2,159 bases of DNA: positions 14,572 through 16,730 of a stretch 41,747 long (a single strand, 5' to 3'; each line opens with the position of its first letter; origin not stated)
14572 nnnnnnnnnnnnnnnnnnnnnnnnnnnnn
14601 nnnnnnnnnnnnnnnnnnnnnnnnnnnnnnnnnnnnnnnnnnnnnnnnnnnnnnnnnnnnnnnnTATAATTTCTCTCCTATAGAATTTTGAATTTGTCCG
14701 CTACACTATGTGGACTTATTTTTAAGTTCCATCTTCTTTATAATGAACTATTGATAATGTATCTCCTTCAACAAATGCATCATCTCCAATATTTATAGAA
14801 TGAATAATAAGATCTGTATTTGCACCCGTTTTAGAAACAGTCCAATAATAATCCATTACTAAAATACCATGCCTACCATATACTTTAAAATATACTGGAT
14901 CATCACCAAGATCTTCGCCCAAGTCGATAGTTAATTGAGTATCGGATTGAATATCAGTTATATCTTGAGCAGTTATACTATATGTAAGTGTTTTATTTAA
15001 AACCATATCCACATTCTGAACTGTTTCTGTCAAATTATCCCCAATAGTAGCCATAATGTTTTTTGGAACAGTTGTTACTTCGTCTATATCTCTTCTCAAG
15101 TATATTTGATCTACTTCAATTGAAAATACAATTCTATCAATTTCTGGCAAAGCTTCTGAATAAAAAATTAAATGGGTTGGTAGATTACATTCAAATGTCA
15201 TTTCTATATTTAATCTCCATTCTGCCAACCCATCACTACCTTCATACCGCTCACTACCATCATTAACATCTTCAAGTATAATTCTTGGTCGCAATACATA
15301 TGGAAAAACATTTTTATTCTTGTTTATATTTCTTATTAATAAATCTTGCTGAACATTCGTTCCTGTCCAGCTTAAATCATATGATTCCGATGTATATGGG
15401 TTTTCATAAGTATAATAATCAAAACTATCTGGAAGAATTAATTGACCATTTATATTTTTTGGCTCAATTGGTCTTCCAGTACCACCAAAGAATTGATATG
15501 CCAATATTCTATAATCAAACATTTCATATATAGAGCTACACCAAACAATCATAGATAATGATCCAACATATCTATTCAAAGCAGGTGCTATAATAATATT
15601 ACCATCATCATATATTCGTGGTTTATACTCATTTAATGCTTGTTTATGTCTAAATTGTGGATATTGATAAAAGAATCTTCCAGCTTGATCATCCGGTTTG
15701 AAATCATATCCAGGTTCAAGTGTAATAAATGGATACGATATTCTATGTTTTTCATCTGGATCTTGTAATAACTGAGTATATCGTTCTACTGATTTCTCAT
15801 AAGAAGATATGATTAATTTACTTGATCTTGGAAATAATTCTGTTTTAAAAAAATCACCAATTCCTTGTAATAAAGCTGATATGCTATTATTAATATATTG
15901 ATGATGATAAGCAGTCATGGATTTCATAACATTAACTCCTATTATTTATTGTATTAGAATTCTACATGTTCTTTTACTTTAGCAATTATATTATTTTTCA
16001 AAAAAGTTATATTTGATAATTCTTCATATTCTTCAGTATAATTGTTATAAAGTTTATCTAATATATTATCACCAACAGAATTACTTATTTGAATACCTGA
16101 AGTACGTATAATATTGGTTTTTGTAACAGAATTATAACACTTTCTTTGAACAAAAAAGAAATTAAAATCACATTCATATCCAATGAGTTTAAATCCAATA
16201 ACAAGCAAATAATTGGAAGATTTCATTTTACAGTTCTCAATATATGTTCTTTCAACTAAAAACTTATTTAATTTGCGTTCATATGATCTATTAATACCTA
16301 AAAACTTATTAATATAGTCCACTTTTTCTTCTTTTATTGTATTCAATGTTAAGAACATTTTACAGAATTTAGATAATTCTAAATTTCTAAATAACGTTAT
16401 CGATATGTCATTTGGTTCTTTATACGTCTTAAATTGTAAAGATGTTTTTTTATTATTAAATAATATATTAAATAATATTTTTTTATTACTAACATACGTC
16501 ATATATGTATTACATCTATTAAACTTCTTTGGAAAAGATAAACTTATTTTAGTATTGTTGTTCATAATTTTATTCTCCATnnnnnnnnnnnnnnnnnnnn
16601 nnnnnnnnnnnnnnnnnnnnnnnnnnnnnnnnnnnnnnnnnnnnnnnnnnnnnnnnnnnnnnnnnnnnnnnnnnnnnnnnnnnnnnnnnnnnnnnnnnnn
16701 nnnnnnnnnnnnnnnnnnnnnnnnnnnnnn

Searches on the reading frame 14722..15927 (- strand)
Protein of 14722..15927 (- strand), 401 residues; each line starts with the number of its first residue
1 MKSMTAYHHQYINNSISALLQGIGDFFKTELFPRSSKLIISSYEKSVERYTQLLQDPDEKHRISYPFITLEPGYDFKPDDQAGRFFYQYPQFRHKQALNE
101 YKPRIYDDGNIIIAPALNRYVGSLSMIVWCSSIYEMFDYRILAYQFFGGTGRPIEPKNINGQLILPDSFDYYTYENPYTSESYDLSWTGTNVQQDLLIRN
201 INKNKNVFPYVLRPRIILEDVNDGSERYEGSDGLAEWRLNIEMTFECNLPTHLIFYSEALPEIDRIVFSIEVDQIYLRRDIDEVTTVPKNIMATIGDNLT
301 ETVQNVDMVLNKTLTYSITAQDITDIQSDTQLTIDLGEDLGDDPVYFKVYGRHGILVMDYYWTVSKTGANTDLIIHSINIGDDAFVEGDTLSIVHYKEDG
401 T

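Call 8: search_protein_families(library=pfam, proteins=[window:14722-15927:-], max_evalue=0.01)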
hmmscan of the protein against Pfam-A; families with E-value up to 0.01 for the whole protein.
window:14722-15927:- (401 aa): 0 families

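Call 15: search_protein_families(library=phrogs, proteins=[window:14722-15927:-], max_evalue=0.001)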
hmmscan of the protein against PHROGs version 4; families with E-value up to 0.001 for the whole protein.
window:14722-15927:- (401 aa): 0 families

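Call 94: search_solved_structures(query=A4, max_evalue=1)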
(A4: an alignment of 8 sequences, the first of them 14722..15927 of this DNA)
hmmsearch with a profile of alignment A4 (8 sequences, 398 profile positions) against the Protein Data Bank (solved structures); distinct sequences matched with E-value up to 1: 3.
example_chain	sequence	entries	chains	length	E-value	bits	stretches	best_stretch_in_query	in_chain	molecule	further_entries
8btl_C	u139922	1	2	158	0.79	11.6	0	87-140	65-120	Ubiquitin conjugating enzyme E2 A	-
1z3d_A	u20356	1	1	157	0.82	11.5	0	87-140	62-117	Ubiquitin-conjugating enzyme E2 1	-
1q34_A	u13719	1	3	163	0.88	11.4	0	87-140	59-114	Ubiquitin-conjugating enzyme E2-21.5 kDa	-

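Call 100: find_related_loci(query=A4, collection=viral_contigs, flank=8000)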
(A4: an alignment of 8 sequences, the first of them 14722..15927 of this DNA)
Query A4 (401 aa) in viral_contigs; peptide patterns used: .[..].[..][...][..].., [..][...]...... (x = any residue, [..] = any of these).
48 stretches matched a pattern; 3 encode a relative of the query (tblastn E <= 1e-3); 3 distinct loci.
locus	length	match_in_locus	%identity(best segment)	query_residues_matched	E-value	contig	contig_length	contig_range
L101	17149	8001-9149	40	7-398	8e-92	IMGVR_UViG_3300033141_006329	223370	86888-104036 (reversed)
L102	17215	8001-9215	40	8-399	2e-86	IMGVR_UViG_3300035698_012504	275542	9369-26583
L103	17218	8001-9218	37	1-399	6e-83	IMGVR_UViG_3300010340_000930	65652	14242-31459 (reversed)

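Call 101: find_related_loci(query=A4, collection=genome_contigs, flank=8000)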
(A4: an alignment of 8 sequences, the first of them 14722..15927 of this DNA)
Query A4 (401 aa) in genome_contigs; peptide patterns used: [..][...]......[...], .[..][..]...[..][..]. (x = any residue, [..] = any of these).
184 stretches matched a pattern, but none encodes a relative of the query by tblastn (E <= 1e-3).

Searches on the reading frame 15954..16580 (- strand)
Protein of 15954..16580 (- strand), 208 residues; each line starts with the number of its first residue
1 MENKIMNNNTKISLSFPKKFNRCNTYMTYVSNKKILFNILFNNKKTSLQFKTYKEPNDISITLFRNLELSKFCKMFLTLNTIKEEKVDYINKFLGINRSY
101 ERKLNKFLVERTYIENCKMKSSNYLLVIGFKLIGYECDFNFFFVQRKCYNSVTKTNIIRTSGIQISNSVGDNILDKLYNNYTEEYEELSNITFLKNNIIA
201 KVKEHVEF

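Call 8: search_protein_families(library=pfam, proteins=[window:15954-16580:-], max_evalue=0.01)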
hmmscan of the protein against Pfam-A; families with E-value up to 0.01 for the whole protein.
window:15954-16580:- (208 aa): 0 families

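Call 15: search_protein_families(library=phrogs, proteins=[window:15954-16580:-], max_evalue=0.001)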
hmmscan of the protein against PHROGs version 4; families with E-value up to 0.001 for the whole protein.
window:15954-16580:- (208 aa): 0 families

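Call 95: search_solved_structures(query=A3, max_evalue=1)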
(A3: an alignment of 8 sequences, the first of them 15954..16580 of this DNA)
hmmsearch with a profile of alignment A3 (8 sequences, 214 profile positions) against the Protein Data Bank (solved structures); distinct sequences matched with E-value up to 1: 0.
